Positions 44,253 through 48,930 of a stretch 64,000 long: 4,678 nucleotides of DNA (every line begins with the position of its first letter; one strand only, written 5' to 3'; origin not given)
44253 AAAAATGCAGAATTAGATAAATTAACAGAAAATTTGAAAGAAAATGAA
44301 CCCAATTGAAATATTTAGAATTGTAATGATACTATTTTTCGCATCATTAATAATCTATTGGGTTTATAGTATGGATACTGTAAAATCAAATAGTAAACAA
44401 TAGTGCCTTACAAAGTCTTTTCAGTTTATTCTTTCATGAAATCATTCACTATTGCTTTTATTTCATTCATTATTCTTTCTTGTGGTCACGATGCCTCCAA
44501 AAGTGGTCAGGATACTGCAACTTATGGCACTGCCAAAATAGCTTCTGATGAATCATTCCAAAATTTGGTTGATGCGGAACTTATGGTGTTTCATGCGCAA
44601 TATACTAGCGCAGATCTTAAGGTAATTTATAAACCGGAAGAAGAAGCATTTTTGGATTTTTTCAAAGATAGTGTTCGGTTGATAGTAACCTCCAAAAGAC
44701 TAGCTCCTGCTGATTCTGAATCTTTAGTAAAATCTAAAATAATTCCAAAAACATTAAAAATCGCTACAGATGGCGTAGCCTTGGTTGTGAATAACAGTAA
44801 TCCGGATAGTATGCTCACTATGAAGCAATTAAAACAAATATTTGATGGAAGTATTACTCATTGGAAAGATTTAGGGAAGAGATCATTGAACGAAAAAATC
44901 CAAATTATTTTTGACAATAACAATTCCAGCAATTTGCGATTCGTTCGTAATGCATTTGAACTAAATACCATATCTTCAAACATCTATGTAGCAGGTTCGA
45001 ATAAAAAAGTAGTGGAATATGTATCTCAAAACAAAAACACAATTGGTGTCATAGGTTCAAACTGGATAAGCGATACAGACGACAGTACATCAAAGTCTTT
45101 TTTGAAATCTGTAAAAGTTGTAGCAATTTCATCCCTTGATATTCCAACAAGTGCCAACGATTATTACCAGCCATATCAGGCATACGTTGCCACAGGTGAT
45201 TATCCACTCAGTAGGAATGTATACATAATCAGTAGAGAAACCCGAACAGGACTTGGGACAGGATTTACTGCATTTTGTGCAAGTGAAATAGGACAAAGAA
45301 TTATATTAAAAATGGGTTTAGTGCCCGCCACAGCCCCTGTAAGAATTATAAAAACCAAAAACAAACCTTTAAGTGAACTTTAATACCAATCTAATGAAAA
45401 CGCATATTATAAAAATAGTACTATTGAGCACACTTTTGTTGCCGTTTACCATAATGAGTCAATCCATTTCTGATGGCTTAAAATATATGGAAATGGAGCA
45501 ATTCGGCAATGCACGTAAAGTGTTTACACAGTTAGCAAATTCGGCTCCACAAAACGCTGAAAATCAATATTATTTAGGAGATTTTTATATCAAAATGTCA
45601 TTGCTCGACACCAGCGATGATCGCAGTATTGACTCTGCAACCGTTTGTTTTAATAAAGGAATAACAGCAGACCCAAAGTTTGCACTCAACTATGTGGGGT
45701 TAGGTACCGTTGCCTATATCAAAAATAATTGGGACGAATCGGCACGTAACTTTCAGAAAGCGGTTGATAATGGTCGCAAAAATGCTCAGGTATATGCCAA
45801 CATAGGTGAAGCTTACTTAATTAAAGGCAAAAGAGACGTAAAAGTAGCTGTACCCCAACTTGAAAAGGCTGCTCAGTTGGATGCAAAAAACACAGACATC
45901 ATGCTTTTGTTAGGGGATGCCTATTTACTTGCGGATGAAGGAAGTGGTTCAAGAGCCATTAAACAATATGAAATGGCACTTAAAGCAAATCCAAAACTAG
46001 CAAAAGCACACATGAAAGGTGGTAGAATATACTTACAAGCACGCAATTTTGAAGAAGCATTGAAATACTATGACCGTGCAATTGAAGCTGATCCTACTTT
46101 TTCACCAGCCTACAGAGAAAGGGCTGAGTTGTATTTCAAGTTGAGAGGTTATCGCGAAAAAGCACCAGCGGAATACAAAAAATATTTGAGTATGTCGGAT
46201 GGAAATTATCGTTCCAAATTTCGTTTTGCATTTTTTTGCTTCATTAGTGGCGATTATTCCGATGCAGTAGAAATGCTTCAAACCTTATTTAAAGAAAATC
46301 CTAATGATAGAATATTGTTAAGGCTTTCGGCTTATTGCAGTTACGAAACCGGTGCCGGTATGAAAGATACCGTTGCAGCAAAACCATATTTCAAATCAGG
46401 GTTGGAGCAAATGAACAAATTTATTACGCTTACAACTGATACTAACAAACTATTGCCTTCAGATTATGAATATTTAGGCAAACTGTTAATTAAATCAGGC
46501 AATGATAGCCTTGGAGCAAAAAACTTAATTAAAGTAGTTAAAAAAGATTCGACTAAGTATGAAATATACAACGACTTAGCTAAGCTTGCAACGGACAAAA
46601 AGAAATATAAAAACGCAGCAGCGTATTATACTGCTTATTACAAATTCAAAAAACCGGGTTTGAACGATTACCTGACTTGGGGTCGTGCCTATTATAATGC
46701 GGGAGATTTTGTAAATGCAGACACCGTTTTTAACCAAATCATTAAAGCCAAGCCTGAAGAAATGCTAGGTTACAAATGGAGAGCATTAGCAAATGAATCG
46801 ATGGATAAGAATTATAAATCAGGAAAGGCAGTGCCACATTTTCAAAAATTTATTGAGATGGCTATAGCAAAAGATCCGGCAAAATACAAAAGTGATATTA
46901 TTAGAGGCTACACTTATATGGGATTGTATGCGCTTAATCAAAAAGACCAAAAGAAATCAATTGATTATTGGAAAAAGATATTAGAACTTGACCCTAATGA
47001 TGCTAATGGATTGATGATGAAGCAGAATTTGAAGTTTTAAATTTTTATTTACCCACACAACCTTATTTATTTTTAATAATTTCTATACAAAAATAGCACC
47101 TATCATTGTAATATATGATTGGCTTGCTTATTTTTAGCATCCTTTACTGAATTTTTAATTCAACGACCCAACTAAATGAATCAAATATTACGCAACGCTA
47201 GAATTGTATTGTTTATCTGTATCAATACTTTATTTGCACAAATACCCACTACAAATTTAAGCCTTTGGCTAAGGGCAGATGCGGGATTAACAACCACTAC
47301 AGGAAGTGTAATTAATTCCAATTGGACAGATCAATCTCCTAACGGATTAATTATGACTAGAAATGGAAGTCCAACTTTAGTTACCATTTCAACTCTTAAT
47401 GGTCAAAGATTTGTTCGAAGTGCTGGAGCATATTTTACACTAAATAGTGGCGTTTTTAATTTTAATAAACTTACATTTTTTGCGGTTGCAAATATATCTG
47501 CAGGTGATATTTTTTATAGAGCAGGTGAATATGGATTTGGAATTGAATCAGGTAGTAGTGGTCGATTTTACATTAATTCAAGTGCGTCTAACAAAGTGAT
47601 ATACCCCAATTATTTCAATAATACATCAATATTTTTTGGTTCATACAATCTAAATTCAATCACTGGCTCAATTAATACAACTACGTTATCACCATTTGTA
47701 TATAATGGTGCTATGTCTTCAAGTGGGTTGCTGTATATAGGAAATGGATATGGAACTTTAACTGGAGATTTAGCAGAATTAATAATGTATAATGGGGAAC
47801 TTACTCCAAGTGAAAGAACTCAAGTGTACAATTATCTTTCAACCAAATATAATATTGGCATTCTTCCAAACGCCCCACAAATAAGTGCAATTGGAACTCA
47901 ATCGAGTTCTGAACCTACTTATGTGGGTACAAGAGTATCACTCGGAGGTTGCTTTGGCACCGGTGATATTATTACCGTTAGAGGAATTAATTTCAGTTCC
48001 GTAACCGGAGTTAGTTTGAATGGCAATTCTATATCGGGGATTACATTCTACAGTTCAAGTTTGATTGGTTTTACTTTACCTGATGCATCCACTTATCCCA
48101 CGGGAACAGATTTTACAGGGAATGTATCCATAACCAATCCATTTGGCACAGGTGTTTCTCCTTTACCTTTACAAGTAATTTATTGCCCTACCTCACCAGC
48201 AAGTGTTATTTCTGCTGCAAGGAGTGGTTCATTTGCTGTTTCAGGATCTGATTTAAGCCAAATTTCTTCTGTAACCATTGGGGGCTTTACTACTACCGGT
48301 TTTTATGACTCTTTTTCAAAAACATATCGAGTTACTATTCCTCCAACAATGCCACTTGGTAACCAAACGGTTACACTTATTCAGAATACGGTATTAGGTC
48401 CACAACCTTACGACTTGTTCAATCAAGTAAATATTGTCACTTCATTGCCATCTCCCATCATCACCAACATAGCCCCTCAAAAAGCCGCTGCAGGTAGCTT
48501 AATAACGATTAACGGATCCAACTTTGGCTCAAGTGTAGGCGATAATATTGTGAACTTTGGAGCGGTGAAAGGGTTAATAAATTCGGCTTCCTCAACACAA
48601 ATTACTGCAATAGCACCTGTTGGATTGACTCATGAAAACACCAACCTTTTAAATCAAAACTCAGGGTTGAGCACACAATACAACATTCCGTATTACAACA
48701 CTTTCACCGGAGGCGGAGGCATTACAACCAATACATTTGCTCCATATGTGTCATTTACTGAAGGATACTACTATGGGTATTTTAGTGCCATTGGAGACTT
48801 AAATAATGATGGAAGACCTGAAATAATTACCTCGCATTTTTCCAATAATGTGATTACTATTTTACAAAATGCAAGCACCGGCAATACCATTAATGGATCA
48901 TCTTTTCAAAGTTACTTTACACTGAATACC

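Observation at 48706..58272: Six consecutive 7-bladed FG-GAP/VCBS (integrin-alpha-like) propellers in one polypeptide, with a regular 1.67-kb period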

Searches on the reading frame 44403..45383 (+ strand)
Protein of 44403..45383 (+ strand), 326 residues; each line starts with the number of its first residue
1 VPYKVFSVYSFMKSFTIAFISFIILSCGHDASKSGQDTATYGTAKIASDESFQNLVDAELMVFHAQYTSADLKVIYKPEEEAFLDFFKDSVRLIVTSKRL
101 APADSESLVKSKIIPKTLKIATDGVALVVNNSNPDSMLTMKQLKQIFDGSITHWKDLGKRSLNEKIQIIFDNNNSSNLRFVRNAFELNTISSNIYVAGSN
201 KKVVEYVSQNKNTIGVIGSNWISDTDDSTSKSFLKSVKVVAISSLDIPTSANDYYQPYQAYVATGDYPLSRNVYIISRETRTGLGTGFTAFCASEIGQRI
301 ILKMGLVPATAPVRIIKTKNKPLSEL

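Call 15: search_protein_families(library=ncbifam, proteins=[window:44403-45383:+], max_evalue=0.001)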
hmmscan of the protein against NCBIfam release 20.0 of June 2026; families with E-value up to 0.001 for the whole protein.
window:44403-45383:+ (326 aa): 1 family
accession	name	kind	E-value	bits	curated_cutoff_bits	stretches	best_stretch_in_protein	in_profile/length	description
TIGR02136.1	ptsS_2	subfamily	1.6e-28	99.8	206.6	1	16-308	8-294/295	phosphate ABC transporter substrate-binding protein PstS family protein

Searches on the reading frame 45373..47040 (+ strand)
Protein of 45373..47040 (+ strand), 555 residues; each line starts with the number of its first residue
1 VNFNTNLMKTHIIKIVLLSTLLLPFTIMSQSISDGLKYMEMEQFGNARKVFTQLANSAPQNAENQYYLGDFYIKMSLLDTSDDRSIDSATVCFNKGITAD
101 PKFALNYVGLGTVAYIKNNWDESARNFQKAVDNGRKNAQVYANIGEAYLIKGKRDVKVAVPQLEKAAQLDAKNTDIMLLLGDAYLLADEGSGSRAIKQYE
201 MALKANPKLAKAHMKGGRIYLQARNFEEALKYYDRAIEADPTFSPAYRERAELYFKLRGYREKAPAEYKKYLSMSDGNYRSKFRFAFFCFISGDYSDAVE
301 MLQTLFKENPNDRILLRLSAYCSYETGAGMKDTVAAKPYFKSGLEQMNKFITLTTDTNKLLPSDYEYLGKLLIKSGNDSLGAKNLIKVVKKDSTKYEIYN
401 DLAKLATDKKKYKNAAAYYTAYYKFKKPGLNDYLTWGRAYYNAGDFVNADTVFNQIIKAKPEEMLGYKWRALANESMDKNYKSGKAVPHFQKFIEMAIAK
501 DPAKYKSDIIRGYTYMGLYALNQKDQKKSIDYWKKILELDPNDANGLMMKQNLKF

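Call 15: search_protein_families(library=ncbifam, proteins=[window:45373-47040:+], max_evalue=0.001)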
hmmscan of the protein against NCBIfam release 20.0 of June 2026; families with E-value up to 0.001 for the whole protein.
window:45373-47040:+ (555 aa): 27 families (the best 25 are shown)
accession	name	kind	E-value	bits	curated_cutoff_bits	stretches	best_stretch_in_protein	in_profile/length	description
TIGR02917.1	PEP_TPR_lipo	equivalog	9.7e-29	99.8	312.2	2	36-420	439-794/899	XrtA/PEP-CTERM system TPR-repeat protein PrsT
NF040959.1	MamA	equivalog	2.1e-26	92.7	200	3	135-242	34-137/204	magnetosome protein MamA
TIGR02521.1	type_IV_pilW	equivalog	3.7e-20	72.5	154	2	209-307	30-127/234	type IV pilus biogenesis/stability protein PilW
NF033920.0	C39_PA2778_fam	equivalog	3.8e-12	46.1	150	1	81-169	167-253/255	PA2778 family cysteine peptidase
TIGR02552.1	LcrH_SycD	equivalog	9.7e-12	44.8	104.8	1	168-254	46-132/136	SycD/LcrH family type III secretion system chaperone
TIGR00990.1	3a0801s09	subfamily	2.7e-11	42.8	757.25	1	86-238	415-570/615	mitochondrial import receptor subunit TOM70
NF008756.0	PRK11788.1-4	equivalog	4.9e-10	39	474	1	183-257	187-262/389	lipopolysaccharide assembly protein LapB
NF033758.1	gliding_GltE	equivalog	1.6e-09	37.2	225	1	202-278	282-358/411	adventurous gliding motility TPR repeat lipoprotein GltE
NF033762.1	social_mot_Tgl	equivalog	1.7e-09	37.4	225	1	189-311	44-168/252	social motility TPR repeat lipoprotein Tgl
NF008757.0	PRK11788.1-5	equivalog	2.7e-09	36.7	363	1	189-334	193-338/388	lipopolysaccharide assembly protein LapB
TIGR00540.1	TPR_hemY_coli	hypoth_equivalog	4.1e-09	35.7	142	1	183-268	299-382/385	heme biosynthesis-associated TPR protein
NF008520.0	PRK11447.1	equivalog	8.6e-08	30.4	858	0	93-174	260-337/1157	cellulose synthase complex outer membrane protein BcsC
TIGR04510.1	mod_pep_cyc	subfamily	1.4e-07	30.5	400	1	110-312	404-601/814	putative peptide modification system cyclase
NF040561.1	PrimPol_Msp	equivalog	1.5e-07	30.4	200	0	210-265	25-82/515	CRISPR-associated primase-polymerase type A1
NF007692.0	PRK10370.1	equivalog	8.6e-07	28.8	306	1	83-204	60-180/206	heme lyase NrfEFG subunit NrfG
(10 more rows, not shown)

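Call 48: find_encoding_contigs(protein=window:45373-47040:+, flank=10000, max_places=4)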
Protein window:45373-47040:+ (555 aa): no gene with exactly this product is on record in the collection.

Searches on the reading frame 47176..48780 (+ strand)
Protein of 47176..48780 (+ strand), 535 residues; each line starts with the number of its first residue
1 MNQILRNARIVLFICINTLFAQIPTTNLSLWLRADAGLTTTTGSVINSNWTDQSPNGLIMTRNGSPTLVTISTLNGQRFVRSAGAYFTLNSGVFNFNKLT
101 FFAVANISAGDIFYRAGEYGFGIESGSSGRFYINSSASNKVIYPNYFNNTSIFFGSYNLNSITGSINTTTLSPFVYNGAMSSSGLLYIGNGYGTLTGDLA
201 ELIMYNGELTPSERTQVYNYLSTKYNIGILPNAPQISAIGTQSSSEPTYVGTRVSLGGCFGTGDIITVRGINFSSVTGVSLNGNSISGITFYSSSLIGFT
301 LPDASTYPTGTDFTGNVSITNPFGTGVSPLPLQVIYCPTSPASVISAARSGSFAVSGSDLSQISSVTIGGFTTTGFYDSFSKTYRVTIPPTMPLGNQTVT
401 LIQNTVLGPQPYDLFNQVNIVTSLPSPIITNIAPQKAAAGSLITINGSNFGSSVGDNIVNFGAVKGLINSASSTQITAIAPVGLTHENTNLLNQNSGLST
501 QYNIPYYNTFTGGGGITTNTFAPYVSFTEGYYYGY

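Call 15: search_protein_families(library=ncbifam, proteins=[window:47176-48780:+], max_evalue=0.001)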
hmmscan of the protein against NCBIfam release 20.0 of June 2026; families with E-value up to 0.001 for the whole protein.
window:47176-48780:+ (535 aa): 2 families
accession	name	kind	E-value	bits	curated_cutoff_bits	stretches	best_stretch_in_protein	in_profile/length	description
NF058597.1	CoaZ_rpt_PGGG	domain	1.8e-07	31.1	30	0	265-328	21-82/88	choice-of-anchor Z repeating domain-containing protein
NF047769.1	LIC10067_lipo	equivalog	1.4e-05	24.5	200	1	426-484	36-103/239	LIC10067 family putative lipoprotein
